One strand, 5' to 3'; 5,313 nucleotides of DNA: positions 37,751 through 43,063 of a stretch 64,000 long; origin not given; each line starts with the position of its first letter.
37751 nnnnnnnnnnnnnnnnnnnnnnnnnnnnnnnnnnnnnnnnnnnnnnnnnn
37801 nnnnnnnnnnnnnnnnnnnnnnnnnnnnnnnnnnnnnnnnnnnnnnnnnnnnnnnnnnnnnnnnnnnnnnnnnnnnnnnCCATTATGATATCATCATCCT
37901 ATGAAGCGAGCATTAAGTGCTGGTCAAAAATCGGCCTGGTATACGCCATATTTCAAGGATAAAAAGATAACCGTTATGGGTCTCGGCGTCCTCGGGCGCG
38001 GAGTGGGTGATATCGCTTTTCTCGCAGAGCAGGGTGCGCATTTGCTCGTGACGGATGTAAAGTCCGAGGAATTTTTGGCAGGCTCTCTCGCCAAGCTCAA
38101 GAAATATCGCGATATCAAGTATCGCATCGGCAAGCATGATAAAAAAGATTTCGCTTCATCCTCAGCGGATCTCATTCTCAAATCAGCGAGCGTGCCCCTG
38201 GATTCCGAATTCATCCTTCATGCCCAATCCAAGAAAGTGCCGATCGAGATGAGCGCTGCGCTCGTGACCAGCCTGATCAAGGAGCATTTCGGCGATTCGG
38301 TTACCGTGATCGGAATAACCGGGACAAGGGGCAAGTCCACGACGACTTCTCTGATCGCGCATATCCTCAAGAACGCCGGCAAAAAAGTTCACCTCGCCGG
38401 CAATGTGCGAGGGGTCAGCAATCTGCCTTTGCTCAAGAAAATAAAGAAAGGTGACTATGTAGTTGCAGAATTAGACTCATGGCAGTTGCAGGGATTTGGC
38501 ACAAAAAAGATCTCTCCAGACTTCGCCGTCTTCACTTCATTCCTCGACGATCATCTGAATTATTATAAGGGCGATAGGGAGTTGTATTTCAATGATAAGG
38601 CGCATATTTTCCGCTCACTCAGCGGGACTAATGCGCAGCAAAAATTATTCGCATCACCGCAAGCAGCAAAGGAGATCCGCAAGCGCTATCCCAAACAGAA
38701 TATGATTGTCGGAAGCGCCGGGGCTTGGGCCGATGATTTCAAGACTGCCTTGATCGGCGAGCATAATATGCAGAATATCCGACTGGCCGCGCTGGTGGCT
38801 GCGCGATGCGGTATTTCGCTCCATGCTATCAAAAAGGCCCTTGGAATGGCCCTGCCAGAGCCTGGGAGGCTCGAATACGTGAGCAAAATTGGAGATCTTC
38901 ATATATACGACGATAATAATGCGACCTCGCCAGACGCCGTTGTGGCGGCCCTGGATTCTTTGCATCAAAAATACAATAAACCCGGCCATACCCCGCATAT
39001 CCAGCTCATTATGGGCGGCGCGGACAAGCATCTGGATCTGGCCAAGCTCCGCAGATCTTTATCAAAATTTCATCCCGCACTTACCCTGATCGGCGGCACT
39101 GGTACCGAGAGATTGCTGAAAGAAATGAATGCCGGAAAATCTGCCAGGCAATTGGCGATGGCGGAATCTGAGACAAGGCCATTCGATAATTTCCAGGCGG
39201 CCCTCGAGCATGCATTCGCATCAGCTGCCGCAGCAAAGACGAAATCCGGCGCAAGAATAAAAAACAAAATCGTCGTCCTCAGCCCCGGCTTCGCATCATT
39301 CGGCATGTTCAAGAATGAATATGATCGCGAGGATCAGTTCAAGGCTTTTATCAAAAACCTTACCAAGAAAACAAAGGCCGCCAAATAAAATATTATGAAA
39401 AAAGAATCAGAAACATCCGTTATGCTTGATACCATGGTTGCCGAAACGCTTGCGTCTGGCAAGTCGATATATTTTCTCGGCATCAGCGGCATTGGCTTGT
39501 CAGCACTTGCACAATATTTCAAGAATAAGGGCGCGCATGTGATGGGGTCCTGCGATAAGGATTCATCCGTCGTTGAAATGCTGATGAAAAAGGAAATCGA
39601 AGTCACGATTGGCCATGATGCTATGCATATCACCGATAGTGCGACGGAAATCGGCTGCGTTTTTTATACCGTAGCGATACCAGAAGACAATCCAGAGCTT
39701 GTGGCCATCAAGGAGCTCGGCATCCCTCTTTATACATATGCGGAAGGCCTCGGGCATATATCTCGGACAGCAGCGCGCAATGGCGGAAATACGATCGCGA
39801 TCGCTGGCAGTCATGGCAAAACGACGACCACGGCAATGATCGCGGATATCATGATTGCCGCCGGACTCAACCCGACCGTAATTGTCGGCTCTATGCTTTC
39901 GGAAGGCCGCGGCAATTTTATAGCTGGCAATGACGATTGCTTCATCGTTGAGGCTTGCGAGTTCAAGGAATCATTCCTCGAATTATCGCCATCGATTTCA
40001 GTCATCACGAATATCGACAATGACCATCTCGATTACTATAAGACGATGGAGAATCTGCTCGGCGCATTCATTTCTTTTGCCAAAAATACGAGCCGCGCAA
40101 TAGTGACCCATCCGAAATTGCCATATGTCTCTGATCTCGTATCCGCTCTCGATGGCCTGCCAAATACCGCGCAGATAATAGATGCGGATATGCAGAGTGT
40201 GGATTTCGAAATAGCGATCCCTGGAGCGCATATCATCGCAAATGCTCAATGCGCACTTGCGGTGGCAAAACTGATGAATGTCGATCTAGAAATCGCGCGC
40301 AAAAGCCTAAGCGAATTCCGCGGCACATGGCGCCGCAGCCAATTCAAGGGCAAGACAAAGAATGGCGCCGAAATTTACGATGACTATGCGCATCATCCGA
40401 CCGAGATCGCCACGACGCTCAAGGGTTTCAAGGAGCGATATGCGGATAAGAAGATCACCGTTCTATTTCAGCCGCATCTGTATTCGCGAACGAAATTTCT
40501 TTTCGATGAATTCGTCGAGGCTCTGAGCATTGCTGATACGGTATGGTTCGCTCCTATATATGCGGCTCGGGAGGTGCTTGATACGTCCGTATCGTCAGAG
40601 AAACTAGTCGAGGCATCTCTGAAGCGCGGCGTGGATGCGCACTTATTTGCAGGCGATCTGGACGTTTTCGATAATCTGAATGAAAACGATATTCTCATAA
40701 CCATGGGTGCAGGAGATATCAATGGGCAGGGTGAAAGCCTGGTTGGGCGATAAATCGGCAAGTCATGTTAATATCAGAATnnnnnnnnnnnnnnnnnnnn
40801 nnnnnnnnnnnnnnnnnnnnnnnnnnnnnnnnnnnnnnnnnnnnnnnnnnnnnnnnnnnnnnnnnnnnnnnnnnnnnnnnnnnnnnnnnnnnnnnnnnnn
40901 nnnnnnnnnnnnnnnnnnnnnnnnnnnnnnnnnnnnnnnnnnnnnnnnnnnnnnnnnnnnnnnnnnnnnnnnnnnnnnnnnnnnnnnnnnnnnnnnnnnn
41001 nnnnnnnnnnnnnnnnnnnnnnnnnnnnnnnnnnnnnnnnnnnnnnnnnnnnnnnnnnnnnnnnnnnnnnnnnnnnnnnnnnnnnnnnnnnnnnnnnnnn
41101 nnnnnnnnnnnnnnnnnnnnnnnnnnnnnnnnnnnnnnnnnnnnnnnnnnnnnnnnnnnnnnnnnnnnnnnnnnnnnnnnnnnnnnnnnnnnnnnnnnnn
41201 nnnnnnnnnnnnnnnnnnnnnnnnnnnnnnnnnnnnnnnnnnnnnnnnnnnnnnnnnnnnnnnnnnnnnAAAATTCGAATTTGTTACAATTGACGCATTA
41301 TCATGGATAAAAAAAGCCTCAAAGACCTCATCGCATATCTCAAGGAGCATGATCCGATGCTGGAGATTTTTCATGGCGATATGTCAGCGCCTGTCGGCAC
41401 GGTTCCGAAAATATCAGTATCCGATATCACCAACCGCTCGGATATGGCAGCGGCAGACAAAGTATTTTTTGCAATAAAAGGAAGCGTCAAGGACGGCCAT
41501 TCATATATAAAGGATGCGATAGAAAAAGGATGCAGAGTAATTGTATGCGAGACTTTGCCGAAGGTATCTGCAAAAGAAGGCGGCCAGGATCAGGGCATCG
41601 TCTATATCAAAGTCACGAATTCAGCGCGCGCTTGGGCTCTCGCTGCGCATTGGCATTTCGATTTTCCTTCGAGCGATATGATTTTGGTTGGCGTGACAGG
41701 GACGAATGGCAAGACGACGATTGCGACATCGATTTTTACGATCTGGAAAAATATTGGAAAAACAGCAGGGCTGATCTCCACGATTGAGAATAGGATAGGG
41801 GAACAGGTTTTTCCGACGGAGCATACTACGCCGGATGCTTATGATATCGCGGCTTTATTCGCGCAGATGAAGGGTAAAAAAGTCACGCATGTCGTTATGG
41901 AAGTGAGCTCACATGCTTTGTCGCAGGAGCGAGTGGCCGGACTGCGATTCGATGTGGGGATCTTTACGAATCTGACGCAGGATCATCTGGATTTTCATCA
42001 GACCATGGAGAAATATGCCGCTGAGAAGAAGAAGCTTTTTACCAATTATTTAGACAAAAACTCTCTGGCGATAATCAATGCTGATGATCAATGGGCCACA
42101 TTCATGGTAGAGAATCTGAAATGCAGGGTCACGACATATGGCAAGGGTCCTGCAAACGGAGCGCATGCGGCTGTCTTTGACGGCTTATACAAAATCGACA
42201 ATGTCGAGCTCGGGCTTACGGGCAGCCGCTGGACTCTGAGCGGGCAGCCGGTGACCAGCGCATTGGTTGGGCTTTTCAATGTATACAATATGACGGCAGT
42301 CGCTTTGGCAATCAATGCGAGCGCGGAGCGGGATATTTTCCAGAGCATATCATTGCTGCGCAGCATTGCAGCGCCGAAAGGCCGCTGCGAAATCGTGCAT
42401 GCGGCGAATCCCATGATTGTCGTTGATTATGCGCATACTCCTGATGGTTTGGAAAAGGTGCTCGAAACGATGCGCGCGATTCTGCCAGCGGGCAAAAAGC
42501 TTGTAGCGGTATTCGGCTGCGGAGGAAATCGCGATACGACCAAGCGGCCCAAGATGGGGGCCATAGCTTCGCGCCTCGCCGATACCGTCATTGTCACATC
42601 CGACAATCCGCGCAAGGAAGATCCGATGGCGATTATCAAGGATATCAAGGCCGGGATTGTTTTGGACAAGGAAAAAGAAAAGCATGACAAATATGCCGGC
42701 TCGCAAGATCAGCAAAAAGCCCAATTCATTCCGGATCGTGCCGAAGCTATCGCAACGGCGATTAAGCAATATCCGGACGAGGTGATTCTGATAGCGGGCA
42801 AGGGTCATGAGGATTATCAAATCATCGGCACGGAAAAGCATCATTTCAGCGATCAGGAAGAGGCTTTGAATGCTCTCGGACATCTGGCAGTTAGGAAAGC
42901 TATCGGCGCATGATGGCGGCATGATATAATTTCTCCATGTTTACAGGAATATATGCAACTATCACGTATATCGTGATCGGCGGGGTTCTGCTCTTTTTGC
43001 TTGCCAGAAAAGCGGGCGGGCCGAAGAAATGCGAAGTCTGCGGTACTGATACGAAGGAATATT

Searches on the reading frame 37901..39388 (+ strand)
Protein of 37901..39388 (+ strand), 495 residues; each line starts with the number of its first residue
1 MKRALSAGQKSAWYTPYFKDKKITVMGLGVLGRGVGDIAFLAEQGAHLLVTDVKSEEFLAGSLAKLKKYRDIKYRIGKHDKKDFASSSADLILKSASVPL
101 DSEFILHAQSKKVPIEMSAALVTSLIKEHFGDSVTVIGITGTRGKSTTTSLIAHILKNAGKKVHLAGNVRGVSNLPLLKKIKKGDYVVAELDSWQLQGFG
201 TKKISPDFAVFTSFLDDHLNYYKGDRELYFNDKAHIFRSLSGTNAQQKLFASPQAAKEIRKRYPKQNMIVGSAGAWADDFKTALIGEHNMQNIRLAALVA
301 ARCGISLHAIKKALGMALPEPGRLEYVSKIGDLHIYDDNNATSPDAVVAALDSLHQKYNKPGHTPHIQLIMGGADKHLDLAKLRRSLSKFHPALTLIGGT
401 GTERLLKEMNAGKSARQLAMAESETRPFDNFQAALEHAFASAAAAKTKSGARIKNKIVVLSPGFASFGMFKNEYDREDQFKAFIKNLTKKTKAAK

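Call 26: search_protein_families(library=pfam, proteins=[window:37901-39388:+], max_evalue=0.00001)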
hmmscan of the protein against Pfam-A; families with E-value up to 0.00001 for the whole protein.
window:37901-39388:+ (495 aa): 3 families
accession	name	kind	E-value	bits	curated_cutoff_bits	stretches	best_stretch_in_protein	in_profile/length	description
PF08245.18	Mur_ligase_M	-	5.3e-20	72.7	24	1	139-244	1-117/200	Mur ligase middle domain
PF02875.26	Mur_ligase_C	-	8.2e-09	36.8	28.4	1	322-443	1-116/127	Mur ligase, glutamate ligase domain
PF21799.2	MurD-like_N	-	1.7e-06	28.7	27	0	21-115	1-86/88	Mur ligase MurD-like, N-terminal domain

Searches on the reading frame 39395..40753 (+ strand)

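Call 26: search_protein_families(library=pfam, proteins=[window:39395-40753:+], max_evalue=0.00001)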
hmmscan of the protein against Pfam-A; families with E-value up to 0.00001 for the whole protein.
window:39395-40753:+ (452 aa): 3 families
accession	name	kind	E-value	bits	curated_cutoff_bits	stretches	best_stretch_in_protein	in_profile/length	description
PF01225.30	Mur_ligase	-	3e-17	63.2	21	1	25-124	2-92/95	Mur ligase family, catalytic domain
PF08245.18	Mur_ligase_M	-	3.8e-16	60.1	24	1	136-233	1-114/200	Mur ligase middle domain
PF02875.26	Mur_ligase_C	-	1.7e-15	58.4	28.4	1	313-440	1-127/127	Mur ligase, glutamate ligase domain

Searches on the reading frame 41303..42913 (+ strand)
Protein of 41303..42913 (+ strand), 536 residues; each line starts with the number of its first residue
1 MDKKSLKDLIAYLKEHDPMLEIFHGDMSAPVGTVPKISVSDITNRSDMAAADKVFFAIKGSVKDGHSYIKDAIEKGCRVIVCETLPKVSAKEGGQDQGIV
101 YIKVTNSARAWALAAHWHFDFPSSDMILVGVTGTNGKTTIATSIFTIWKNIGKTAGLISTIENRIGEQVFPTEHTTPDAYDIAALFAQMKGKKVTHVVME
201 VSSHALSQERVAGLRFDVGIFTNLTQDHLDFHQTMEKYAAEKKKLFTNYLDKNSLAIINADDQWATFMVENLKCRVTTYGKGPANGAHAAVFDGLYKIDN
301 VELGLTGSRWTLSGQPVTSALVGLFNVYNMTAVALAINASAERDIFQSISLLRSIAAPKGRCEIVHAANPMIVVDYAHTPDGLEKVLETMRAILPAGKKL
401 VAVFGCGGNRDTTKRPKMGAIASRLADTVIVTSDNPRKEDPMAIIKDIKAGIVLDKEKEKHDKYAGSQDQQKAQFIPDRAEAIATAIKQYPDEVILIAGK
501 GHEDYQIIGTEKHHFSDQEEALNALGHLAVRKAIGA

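Call 26: search_protein_families(library=pfam, proteins=[window:41303-42913:+], max_evalue=0.00001)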
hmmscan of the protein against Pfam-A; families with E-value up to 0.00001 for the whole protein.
window:41303-42913:+ (536 aa): 2 families
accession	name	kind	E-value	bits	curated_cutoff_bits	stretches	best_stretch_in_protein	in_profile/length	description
PF08245.18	Mur_ligase_M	-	2.8e-50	171.5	24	1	131-336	1-199/200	Mur ligase middle domain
PF02875.26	Mur_ligase_C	-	6.5e-32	111.5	28.4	1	360-501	1-127/127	Mur ligase, glutamate ligase domain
